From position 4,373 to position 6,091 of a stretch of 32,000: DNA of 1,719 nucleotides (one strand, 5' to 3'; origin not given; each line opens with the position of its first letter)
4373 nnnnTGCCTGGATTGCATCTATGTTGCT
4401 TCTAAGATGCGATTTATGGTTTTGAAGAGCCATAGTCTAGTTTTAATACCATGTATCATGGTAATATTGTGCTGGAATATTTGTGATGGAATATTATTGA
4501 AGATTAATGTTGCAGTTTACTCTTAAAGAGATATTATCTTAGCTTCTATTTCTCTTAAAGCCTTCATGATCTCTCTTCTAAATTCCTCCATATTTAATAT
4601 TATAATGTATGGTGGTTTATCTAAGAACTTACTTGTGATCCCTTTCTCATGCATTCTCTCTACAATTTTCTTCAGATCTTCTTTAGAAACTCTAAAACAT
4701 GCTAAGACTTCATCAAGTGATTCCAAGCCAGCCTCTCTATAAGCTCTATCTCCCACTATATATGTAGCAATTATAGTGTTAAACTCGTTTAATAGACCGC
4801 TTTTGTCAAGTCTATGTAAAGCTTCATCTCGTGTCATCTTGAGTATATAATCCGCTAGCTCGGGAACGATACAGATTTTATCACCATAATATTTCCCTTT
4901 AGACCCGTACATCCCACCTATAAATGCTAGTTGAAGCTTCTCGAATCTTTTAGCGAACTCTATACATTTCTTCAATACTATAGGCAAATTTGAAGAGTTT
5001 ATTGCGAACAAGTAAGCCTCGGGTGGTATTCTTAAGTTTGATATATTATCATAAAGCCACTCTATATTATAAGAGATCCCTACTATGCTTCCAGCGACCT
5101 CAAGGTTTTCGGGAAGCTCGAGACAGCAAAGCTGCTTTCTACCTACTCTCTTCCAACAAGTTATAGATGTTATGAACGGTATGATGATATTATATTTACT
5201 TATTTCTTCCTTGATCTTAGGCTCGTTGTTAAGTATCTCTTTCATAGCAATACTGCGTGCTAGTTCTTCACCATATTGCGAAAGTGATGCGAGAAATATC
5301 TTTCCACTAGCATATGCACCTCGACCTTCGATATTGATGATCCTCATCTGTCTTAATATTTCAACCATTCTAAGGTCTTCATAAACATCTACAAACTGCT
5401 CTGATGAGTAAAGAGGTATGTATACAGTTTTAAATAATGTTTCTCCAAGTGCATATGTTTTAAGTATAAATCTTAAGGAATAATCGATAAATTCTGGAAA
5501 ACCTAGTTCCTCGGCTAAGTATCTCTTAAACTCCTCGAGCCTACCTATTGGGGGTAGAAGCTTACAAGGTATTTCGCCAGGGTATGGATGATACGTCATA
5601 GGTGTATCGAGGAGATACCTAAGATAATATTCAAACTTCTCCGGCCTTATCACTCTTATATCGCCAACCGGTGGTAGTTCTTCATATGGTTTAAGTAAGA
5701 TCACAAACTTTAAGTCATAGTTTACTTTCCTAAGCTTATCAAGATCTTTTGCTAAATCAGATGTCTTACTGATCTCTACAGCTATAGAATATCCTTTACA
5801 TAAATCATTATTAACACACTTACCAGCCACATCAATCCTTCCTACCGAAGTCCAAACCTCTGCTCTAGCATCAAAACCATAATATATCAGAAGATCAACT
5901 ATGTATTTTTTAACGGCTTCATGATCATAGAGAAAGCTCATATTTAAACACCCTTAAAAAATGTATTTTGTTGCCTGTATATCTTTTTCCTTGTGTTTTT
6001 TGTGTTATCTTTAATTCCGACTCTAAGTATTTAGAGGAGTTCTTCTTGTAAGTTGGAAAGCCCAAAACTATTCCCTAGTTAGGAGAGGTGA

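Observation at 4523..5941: Orphan 472-aa protein with a PD-(D/E)xK-like N-terminus in the tnpB position of a decayed IS200/IS605-like element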

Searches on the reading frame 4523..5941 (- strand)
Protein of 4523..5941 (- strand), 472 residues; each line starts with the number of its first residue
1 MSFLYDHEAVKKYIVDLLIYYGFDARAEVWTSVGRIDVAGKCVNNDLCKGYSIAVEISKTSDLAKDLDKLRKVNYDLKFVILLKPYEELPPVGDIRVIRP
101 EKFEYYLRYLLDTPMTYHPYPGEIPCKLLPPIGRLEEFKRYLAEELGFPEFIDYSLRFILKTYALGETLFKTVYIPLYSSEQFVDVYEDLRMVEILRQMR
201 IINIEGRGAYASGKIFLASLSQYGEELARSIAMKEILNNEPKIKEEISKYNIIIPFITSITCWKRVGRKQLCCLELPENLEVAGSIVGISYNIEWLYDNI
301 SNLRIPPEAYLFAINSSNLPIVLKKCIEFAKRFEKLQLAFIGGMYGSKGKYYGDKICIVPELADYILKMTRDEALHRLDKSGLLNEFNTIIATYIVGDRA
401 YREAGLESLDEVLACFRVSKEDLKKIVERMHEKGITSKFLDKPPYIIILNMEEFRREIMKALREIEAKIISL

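Call 3: search_protein_families(library=pfam, proteins=[window:4523-5941:-], max_evalue=10)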
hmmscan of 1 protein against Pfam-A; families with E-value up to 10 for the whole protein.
window:4523-5941:- (472 aa): 1 family
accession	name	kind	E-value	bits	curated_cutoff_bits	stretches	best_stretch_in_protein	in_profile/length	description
PF00585.24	Thr_dehydrat_C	-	0.056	13.7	27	1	380-438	20-79/91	C-terminal regulatory domain of Threonine dehydratase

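Call 4: search_protein_families(library=ncbifam, proteins=[window:4523-5941:-], max_evalue=10)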
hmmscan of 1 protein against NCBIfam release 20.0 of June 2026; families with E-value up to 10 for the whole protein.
window:4523-5941:- (472 aa): 0 families

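Call 5: search_protein_families(library=padloc, proteins=[window:4523-5941:-], max_evalue=10)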
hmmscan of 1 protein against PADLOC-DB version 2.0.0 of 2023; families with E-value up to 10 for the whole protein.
window:4523-5941:- (472 aa): 0 families

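Call 8: find_homologous_proteins(query=window:4523-5941:-, max_evalue=0.01)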
Query window:4523-5941:- (472 aa): 3 proteins with E <= 0.01 among 8000 candidates.
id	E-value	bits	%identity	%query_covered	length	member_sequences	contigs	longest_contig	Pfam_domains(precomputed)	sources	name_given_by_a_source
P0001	0.0e+0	1055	100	100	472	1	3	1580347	-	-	-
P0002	4.1e-127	443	46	99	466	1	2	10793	-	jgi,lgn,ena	-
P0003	3.1e-98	348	39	99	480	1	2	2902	-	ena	-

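Call 12: find_encoding_contigs(protein=P0002, flank=6000)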
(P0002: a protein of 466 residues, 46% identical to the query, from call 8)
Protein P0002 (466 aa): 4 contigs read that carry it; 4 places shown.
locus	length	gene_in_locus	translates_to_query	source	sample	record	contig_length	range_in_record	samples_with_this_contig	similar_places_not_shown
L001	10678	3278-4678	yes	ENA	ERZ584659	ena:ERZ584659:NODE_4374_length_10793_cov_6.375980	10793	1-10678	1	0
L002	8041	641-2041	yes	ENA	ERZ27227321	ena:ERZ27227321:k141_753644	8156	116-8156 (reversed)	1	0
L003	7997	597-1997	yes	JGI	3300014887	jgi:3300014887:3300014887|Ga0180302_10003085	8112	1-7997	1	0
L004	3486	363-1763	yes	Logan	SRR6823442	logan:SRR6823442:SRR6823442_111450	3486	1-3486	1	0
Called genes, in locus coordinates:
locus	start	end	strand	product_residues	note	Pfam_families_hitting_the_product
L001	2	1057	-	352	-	?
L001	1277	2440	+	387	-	PF05621:TniB (weak), PF13191:AAA_16, PF00931:NB-ARC (faint), PF13401:AAA_22, PF22703:Cdc6_lid, PF09079:WHD_Cdc6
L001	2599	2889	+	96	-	-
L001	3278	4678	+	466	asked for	-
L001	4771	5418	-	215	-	-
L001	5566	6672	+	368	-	PF00145:DNA_methylase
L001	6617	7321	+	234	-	PF00730:HhH-GPD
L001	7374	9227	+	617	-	PF09376:NurA (weak)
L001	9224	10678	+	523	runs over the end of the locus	?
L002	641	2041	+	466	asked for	-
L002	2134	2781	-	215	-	-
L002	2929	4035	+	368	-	PF00145:DNA_methylase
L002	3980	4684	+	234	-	PF00730:HhH-GPD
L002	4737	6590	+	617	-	PF09376:NurA (weak)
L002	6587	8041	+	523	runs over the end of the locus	?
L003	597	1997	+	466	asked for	-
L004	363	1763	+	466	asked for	-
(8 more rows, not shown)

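Call 13: find_encoding_contigs(protein=P0003, flank=6000)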
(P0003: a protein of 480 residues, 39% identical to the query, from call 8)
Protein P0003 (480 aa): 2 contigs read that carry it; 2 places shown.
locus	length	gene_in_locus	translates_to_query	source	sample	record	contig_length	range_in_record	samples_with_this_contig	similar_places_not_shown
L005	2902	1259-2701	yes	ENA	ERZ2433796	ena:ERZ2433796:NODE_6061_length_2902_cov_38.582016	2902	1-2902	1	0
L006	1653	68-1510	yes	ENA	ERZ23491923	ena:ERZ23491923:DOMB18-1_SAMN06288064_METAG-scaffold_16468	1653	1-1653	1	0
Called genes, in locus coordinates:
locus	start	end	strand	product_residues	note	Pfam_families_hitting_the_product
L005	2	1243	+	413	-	?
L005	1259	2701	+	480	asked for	-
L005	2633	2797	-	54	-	-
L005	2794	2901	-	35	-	?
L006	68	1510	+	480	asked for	-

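Call 18: predict_structure(alignment_id=A1)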
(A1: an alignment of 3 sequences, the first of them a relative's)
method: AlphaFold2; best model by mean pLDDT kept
length: 472 residues; sequences in the alignment: 3
mean_pLDDT: 43.0   pTM: 0.29
mean pLDDT of the five models: 43.0, 38.9, 37.8, 37.3, 29.4
residues with pLDDT >= 90: 0; 70-90: 40; 50-70: 111; < 50: 321
segments of 3 or more residues with pLDDT < 50: 1-5, 29-35, 59-97, 127-229, 251-323, 341-357, 370-420, 435-452, 466-472
pLDDT, mean of each block of 10 residues (from residue 1): 51 82 67 51 66 55 32 31 42 43 67 70 54 38 39 35 25 21 24 34 30 31 42 66 68 38 23 23 24 34 33 32 52 60 35 44 55 39 28 27 34 31 58 51 39 54 46 29
secondary structure, 60 per line:
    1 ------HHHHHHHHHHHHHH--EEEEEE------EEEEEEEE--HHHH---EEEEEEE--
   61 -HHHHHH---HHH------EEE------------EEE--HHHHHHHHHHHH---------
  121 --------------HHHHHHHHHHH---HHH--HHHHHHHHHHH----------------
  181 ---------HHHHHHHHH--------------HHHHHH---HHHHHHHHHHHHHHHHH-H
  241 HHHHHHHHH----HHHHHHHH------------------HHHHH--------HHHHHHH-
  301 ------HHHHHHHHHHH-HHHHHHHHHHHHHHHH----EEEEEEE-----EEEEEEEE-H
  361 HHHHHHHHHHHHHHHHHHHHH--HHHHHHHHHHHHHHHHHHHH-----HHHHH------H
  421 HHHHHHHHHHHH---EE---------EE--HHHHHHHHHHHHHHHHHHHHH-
elements in order: H7-20 E23-28 E35-42 H45-48 E52-58 H62-67 E80-82 E95-97 H100-111 H135-145 H154-164 H190-198 H213-218 H222-238 H240-249 H254-261 H280-284 H293-299 H307-317 H319-334 E339-345 E351-358 H360-381 H384-403 H409-413 H420-432 H451-471

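Call 19: search_protein_representatives(alignment_id=A1)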
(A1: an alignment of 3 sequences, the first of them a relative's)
Query: 3 sequences, 465 profile positions. Proteins with E-value up to 0.001 (for the whole library): 77; up to 1e-10: 43; up to 1e-30: 16. The best 77 are listed.
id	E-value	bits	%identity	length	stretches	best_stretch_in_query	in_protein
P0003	3.5e-235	797.6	-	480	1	1-463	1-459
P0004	4.6e-94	332.4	-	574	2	131-464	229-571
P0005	1.1e-82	294.9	-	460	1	1-464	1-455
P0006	9.9e-65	235.6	-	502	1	4-464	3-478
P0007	2.3e-58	214.7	-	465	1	1-463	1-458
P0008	1.8e-54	201.9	-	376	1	5-374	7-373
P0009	1.3e-51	192.4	-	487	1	1-464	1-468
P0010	1.3e-45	172.6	-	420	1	55-460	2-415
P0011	2.1e-45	171.9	-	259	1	192-463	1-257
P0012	2.6e-45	171.6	-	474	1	5-463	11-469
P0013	5.1e-43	164.1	-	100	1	367-465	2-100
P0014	5.8e-39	150.7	-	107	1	5-96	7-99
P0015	3.1e-36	141.7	-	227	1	70-277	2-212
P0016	2.2e-33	132.3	-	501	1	5-458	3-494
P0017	3.7e-31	125.0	-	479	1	5-458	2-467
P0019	1.4e-30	123.1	-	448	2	3-141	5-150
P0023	1.3e-26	110.0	-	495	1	1-255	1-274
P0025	3.2e-24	102.1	-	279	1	5-233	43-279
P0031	1.2e-17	80.4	-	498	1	5-458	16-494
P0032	1.3e-17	80.4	-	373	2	6-229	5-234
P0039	2.2e-14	69.6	-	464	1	5-250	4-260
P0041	8.7e-12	61.1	-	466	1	5-458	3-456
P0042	2.4e-11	59.6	-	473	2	295-459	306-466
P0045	9.9e-11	57.6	-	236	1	288-460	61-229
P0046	1.7e-10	56.8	-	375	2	300-462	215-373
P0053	3.6e-07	45.9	-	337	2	208-463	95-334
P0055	2.1e-06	43.3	-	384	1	188-463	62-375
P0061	1.5e-05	40.5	-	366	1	134-464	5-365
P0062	1.7e-05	40.4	-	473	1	1-458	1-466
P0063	1.7e-05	40.3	-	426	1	7-363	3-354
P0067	4.1e-05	39.1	-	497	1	5-89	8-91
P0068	5.3e-05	38.7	-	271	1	294-458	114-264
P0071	1.6e-04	37.1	-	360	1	133-458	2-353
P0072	2.1e-04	36.7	-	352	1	193-461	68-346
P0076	3.1e-04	36.2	-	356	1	306-463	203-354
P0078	6.2e-04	35.2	-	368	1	300-463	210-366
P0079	6.7e-04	35.1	-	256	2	346-459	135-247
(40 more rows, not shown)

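Call 22: find_homologous_proteins(query=A2, max_evalue=0.001)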
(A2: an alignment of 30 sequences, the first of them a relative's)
Query A2 (30 sequences) (472 aa, profile of the alignment): 4 proteins with E <= 0.001 among 8000 candidates.
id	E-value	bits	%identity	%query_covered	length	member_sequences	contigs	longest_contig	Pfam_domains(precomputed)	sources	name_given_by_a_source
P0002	2.5e-140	487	46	99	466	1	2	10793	-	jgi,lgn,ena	-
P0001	2.7e-137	477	100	100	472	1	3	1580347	-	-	-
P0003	4.9e-133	463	39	99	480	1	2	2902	-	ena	-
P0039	1.3e-82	297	31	18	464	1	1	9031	-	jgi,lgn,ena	-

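Call 23: search_solved_structures(query=A2, max_evalue=10, show_alignments=3)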
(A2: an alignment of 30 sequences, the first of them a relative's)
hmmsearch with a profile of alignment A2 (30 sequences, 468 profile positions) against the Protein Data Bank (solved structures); distinct sequences matched with E-value up to 10: 3.
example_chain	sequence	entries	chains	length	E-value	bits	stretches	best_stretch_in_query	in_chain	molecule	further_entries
2eth_A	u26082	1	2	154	0.023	17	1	188-239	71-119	transcriptional regulator, putative, Mar family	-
4bxt_A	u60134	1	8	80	0.64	12.3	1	312-377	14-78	PHOSPHOPROTEIN P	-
8vd6_A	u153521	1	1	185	2.6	10.3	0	377-421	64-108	CAP REPEAT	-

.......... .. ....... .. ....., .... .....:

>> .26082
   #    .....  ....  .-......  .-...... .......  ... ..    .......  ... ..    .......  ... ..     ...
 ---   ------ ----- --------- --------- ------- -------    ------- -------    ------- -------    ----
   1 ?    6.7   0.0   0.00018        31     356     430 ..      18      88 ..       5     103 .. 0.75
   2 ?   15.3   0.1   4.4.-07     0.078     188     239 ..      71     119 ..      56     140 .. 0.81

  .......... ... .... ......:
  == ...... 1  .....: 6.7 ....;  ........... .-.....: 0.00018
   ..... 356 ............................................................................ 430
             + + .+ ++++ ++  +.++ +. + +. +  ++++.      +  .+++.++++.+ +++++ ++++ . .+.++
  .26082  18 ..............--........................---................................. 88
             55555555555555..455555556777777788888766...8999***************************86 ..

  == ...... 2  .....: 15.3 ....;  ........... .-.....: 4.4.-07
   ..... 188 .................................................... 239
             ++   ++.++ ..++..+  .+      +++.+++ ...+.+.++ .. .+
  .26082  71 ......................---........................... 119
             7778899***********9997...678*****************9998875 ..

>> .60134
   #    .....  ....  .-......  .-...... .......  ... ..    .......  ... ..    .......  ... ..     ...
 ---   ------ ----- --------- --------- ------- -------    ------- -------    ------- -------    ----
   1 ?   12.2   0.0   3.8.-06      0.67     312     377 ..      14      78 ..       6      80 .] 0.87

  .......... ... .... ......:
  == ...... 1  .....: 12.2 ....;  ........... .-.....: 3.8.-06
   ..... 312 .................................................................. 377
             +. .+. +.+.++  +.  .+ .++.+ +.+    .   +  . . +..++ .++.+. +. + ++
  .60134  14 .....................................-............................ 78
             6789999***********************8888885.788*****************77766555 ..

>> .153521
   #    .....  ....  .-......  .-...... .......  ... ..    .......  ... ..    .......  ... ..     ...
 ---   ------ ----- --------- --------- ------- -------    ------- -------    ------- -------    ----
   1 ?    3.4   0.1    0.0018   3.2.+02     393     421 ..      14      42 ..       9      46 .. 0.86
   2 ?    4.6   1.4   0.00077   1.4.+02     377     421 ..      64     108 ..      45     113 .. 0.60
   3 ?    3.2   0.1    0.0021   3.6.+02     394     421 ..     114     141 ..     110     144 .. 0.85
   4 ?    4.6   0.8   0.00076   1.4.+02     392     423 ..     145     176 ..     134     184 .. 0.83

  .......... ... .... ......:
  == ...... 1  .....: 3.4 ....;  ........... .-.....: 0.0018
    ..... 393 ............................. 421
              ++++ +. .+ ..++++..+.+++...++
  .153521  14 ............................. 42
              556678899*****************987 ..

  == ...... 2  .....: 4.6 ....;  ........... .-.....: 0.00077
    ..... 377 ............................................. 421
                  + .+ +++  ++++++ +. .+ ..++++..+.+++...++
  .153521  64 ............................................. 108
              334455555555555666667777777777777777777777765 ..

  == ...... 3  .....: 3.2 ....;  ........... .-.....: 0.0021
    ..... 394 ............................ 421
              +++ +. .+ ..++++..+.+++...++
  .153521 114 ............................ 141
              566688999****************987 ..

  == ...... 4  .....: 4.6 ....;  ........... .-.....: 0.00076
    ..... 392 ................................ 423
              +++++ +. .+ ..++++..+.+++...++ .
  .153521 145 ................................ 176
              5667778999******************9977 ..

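Call 27: find_encoding_contigs(protein=P0039, flank=6000, max_places=3)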
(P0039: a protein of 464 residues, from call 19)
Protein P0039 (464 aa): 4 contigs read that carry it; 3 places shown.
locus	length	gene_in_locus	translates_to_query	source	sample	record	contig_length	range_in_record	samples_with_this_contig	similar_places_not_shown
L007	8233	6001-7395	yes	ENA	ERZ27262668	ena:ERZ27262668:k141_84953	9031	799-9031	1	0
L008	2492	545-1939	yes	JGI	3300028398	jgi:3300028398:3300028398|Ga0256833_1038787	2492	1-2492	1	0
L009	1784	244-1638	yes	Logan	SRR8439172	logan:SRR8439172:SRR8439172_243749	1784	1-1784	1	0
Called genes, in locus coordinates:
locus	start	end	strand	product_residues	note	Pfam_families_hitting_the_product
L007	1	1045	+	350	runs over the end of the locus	PF00126:HTH_1 (weak), PF12727:PBP_like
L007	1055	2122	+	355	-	PF13531:SBP_bac_11, PF01547:SBP_bac_1 (weak)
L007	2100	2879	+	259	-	PF00528:BPD_transp_1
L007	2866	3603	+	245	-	PF00005:ABC_tran, PF13304:AAA_21 (faint)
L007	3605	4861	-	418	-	PF12679:ABC2_membrane_2 (faint), PF12698:ABC2_membrane_3, PF01061:ABC2_membrane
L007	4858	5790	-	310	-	PF00005:ABC_tran, PF13304:AAA_21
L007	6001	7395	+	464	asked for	-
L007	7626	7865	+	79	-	PF26688:RHH_12 (weak)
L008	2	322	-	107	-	?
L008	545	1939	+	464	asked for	-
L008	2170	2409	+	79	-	PF26688:RHH_12 (weak)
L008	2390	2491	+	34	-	?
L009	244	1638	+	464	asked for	-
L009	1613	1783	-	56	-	?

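Call 28: find_related_loci(query=A1, collection=genome_contigs, flank=8000)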
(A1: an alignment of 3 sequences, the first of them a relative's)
Query A1 (472 aa) in genome_contigs; peptide patterns used: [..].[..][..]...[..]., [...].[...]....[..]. (x = any residue, [..] = any of these).
197 stretches matched a pattern, but none encodes a relative of the query by tblastn (E <= 1e-3).

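Call 32: find_encoding_contigs(protein=P0005, flank=6000, max_places=2)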
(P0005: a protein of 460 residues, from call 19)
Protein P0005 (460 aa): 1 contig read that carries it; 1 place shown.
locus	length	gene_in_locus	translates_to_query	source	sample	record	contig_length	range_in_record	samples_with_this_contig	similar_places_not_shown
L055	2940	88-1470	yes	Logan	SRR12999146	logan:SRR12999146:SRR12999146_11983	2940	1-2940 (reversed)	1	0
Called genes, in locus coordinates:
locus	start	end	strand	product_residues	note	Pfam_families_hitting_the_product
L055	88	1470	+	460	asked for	-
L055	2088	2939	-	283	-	?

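Call 33: find_encoding_contigs(protein=P0006, flank=6000, max_places=2)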
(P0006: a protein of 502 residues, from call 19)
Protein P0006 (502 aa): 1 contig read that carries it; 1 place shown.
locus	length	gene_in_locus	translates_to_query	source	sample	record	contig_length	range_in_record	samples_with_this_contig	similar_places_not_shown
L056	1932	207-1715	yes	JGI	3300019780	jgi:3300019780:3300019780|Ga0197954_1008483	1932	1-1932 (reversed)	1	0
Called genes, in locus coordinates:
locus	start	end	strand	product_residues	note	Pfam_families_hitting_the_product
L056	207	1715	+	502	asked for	-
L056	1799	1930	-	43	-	?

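Call 34: find_encoding_contigs(protein=P0012, flank=6000, max_places=2)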
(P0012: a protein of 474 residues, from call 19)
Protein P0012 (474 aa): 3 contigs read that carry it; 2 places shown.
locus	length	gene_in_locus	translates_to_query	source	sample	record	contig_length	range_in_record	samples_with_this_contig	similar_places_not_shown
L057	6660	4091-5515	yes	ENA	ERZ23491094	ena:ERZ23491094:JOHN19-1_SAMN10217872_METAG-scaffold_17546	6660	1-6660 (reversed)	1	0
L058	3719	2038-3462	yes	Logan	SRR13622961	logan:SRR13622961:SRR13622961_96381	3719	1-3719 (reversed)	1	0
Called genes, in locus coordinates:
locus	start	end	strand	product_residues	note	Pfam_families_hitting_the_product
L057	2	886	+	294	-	?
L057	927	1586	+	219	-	-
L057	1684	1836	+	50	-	-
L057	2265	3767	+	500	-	-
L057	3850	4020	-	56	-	PF01022:HTH_5 (weak)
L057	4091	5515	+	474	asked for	-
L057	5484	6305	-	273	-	-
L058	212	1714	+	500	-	-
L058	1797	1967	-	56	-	PF01022:HTH_5 (weak)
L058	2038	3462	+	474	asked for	-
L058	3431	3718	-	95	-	?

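Call 36: search_dna_similar(query=window:4523-5941:-, collection=phages, mode=protein, max_evalue=0.01)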
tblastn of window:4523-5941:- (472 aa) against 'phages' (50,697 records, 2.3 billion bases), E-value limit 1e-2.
No match.

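Call 37: search_dna_similar(query=window:4523-5941:-, collection=plasmids, mode=protein, max_evalue=0.01)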
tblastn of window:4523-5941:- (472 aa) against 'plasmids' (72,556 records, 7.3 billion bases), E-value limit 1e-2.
No match.

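Call 38: find_related_loci(query=A1, collection=viral_contigs, flank=8000)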
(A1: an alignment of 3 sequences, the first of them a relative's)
Query A1 (472 aa) in viral_contigs; peptide patterns used: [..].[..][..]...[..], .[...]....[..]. (x = any residue, [..] = any of these).
40 stretches matched a pattern, but none encodes a relative of the query by tblastn (E <= 1e-3).
